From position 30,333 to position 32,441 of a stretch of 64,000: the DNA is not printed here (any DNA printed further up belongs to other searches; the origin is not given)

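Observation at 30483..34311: Clustered Csd6/Pgp2-like, membrane coiled-coil and Csd4/Pgp1-like genes: candidate peptidoglycan-trimming cell-curvature module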

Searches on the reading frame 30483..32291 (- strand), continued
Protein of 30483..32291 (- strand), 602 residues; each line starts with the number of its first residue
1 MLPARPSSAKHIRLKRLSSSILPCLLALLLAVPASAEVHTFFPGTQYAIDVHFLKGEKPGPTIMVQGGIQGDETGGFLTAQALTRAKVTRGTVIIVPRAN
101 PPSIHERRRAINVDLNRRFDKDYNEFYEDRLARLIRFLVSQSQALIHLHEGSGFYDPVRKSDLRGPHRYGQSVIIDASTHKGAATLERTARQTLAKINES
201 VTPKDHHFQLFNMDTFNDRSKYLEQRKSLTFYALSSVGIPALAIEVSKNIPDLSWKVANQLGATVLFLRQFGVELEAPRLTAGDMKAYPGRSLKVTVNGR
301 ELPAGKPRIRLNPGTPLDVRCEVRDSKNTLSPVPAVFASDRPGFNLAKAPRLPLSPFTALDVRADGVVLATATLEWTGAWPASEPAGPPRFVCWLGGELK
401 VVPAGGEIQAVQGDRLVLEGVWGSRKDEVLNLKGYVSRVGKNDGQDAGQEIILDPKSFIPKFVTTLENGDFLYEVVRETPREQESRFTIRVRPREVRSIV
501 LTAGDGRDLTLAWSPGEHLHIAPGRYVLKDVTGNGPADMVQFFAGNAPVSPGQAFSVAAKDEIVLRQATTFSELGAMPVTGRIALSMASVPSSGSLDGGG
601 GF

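Call 48: fold_search(model_id=the predicted structure, library=pdb)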
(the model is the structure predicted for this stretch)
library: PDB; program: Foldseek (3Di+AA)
matches with E <= 10: 1229; with E <= 0.001: 79
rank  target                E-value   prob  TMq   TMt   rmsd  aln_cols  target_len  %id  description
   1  4wck                  9.6e-22  1.00  0.40  0.55  17.1       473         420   21  Crystal Structure of apo Cell Shape Determinant protein Csd4 from Helicobacter pylori (released 2014-12-24)
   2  4wcn                  1.4e-21  1.00  0.39  0.54  17.3       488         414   21  Crystal Structure of Tripeptide bound Cell Shape Determinant Csd4 protein from Helicobacter pylori (released 2014-12-24)
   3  4wcl                  1.0e-20  1.00  0.40  0.56  17.1       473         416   22  Crystal Structure of product bound Cell Shape Determinant protein Csd4 from Helicobacter pylori (released 2014-12-24)
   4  4q6m                  1.6e-20  1.00  0.39  0.54  17.4       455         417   21  Structural analysis of the apo-form of Helicobacter pylori Csd4, a D,L-carboxypeptidase (released 2014-11-05)
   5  4wcm                  2.7e-20  1.00  0.39  0.54  17.1       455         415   22  Crystal Structure of Cell Shape Determinant protein Csd4 Gln46His variant from Helicobacter pylori (released 2014-12-24)
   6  6twl                  1.9e-07  1.00  0.27  0.49  17.0       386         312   14  Apo structure of the Ectoine utilization protein EutE (DoeB) from Ruegeria pomeroyi (released 2020-05-20)
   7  3na6                  2.1e-07  1.00  0.27  0.46  17.8       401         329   14  Crystal structure of a succinylglutamate desuccinylase (TM1040_2694) from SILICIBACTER SP. TM1040 at 2.00 A resolution (released 2010-07-28)
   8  3cdx_B                2.2e-07  1.00  0.29  0.50   4.7       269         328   20  Crystal structure of succinylglutamatedesuccinylase/aspartoacylase from Rhodobacter sphaeroides (released 2008-03-11)
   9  3cdx_C                3.4e-07  1.00  0.28  0.49   4.7       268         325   19  Crystal structure of succinylglutamatedesuccinylase/aspartoacylase from Rhodobacter sphaeroides (released 2008-03-11)
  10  3cdx_D                4.0e-07  1.00  0.29  0.50   4.9       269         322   20  Crystal structure of succinylglutamatedesuccinylase/aspartoacylase from Rhodobacter sphaeroides (released 2008-03-11)
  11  3cdx_F                4.0e-07  1.00  0.29  0.50   4.8       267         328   19  Crystal structure of succinylglutamatedesuccinylase/aspartoacylase from Rhodobacter sphaeroides (released 2008-03-11)
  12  4b6z_C                5.3e-07  1.00  0.28  0.43   9.8       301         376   13  Crystal structure of metallo-carboxypeptidase from Burkholderia cenocepacia (released 2013-03-27)
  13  3cdx_A                5.9e-07  1.00  0.27  0.46   4.6       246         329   21  Crystal structure of succinylglutamatedesuccinylase/aspartoacylase from Rhodobacter sphaeroides (released 2008-03-11)
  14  4b6z_D                6.2e-07  1.00  0.29  0.44   9.3       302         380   14  Crystal structure of metallo-carboxypeptidase from Burkholderia cenocepacia (released 2013-03-27)
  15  3cdx_E                6.6e-07  1.00  0.28  0.49   5.0       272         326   18  Crystal structure of succinylglutamatedesuccinylase/aspartoacylase from Rhodobacter sphaeroides (released 2008-03-11)
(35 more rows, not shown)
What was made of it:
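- On Peptidase M99 (Csd4/Pgp1 DL-carboxypeptidase) - gene C: The Foldseek alignment to Csd4 spans 455-488 columns (call 48).
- Closest known: Helicobacter pylori Csd4 / Campylobacter jejuni Pgp1. Same: Csd4 is the best match by fold (call 48).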

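Call 64: search_solved_structures(query=A2, max_evalue=0.01, show_alignments=1)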
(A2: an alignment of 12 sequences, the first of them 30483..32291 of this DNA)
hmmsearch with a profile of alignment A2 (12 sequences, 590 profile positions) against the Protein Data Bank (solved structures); distinct sequences matched with E-value up to 0.01: 9.
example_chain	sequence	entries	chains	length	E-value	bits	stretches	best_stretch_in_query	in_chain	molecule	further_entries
4q6m_A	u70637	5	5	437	1.3e-33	119.5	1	50-264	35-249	Conserved hypothetical secreted protein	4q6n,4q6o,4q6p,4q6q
4wck_A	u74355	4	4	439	1.5e-33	119.3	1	50-265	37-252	Conserved hypothetical secreted protein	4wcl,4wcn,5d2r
4wcm_A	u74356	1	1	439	1.9e-32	115.7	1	50-265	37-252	Conserved hypothetical secreted protein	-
3cdx_A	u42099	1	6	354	4.1e-07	32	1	48-148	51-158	Succinylglutamatedesuccinylase/aspartoacylase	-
2qj8_A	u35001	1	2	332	0.00095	20.9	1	49-139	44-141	Mlr6093 protein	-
3na6_A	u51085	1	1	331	0.0021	19.7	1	49-110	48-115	Succinylglutamate desuccinylase/aspartoacylase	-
2gu2_A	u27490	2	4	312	0.0031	19.2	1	47-112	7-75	Aspa protein | Aspartoacylase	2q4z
6twl_A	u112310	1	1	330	0.0047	18.6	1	48-110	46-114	N-acetyl-L-2,4-diaminobutyric acid deacetylase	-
6twm_A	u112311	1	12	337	0.0049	18.5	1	48-110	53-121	N-acetyl-L-2,4-diaminobutyric acid deacetylase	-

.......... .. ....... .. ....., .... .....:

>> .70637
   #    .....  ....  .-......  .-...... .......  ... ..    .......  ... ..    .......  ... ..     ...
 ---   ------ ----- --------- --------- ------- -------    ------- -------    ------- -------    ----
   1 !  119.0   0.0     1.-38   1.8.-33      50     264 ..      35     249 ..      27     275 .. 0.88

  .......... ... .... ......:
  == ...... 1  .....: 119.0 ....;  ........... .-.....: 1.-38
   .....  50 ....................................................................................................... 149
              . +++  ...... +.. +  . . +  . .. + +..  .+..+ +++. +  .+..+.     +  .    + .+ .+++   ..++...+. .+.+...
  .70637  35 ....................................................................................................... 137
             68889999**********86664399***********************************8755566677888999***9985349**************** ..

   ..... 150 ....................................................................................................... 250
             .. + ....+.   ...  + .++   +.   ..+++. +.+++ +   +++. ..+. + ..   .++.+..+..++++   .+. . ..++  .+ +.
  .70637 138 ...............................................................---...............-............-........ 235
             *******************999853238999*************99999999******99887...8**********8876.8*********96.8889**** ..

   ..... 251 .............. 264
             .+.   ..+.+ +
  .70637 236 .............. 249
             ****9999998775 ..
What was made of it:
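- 30543..31466 (-): All-beta C-terminal region of C (residues 276-583), about 130 aa longer than domains 2 and 3 of Csd4. No sequence match to the C-terminal domains of Csd4 (call 64).
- On Peptidase M99 (Csd4/Pgp1 DL-carboxypeptidase) - gene C: The family profile gives Csd4 at 1.3e-33 and AstE-type structures at 4e-7 (call 64).
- C matches Csd4 at E 1.3e-33 by profile and 1e-21 by fold (calls 64, 48). The profile E-value is 1e-33 for Csd4 against 4e-7 for AstE-type structures (call 64), and the fold E-values are 1e-21 against 2e-7 (call 48).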
